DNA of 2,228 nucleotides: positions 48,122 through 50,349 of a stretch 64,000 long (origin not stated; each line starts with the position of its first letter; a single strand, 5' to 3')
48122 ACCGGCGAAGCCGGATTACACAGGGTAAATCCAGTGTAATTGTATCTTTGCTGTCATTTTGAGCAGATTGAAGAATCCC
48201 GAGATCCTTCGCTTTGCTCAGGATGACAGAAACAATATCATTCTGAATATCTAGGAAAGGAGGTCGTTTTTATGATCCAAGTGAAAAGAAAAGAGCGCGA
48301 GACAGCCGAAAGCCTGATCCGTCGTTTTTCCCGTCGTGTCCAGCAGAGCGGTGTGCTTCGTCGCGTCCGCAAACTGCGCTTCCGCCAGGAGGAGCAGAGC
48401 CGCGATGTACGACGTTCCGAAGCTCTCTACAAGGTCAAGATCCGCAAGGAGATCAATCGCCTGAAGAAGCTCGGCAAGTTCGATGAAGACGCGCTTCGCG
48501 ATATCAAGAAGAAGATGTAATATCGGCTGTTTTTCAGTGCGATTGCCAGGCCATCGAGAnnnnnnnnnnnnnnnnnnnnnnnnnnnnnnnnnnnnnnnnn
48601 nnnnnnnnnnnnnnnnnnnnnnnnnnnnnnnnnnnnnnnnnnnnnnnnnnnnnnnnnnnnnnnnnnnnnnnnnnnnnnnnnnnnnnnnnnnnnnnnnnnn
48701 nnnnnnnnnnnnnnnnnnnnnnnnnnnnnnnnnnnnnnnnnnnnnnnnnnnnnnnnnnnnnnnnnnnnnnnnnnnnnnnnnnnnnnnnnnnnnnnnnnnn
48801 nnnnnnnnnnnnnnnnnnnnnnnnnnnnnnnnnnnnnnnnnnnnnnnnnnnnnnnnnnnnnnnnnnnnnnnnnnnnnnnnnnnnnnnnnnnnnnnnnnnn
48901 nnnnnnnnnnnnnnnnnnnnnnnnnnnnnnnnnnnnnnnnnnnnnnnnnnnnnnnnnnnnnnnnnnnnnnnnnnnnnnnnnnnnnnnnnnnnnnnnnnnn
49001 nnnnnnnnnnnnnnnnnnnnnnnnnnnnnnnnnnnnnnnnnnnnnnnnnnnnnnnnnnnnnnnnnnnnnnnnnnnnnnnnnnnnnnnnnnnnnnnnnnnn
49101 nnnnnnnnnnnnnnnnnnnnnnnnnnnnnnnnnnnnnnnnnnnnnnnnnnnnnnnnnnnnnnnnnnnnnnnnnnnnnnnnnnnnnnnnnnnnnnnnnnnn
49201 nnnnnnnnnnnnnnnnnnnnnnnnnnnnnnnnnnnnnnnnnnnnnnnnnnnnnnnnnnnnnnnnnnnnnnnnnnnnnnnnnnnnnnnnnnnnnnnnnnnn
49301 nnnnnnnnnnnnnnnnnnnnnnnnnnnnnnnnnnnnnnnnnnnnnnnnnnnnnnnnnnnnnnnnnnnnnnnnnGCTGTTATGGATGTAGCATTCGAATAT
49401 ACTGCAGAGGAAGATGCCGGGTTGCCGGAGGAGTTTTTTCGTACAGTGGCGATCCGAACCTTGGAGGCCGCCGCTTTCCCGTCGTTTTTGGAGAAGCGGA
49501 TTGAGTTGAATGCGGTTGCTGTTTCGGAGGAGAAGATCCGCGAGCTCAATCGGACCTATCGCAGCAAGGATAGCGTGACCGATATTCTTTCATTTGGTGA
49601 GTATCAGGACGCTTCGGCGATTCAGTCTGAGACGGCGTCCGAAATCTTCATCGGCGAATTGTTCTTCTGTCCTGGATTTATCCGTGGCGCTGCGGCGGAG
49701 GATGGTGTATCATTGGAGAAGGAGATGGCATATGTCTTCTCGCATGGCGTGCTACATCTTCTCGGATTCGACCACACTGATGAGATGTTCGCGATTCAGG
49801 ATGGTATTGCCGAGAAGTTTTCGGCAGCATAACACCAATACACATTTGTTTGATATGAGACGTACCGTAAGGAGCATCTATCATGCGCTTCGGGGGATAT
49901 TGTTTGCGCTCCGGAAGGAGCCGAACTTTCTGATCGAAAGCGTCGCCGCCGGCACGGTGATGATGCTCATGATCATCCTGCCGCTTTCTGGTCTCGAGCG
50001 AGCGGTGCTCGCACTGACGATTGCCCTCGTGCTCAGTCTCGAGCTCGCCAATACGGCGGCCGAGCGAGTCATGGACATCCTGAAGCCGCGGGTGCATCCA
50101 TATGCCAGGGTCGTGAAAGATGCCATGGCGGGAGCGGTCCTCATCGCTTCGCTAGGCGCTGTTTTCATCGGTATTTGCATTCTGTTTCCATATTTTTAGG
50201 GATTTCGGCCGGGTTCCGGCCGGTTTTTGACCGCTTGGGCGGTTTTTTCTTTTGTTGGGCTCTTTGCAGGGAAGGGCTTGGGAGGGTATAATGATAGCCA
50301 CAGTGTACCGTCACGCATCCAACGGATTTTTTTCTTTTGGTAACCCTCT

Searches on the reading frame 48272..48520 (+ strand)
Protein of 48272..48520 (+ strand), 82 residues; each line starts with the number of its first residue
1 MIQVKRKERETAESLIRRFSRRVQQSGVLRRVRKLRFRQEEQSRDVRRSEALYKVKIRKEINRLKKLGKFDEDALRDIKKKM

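Call 55: search_protein_families(library=pfam, proteins=[window:48272-48520:+])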
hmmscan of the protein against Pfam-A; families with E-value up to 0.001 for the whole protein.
window:48272-48520:+ (82 aa): 1 family
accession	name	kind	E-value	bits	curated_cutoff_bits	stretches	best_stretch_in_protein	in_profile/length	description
PF01165.25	Ribosomal_S21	-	0.00063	19.8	27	1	3-37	1-35/55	Ribosomal protein S21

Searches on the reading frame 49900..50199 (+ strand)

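Call 75: search_protein_families(library=pfam, proteins=[window:49900-50199:+])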
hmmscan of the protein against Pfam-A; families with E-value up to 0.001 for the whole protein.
window:49900-50199:+ (99 aa): 1 family
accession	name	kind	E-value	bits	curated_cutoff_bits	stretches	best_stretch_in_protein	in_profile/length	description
PF01219.24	DAGK_prokar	-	1.3e-25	89.6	22.3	1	2-95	9-102/102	Prokaryotic diacylglycerol kinase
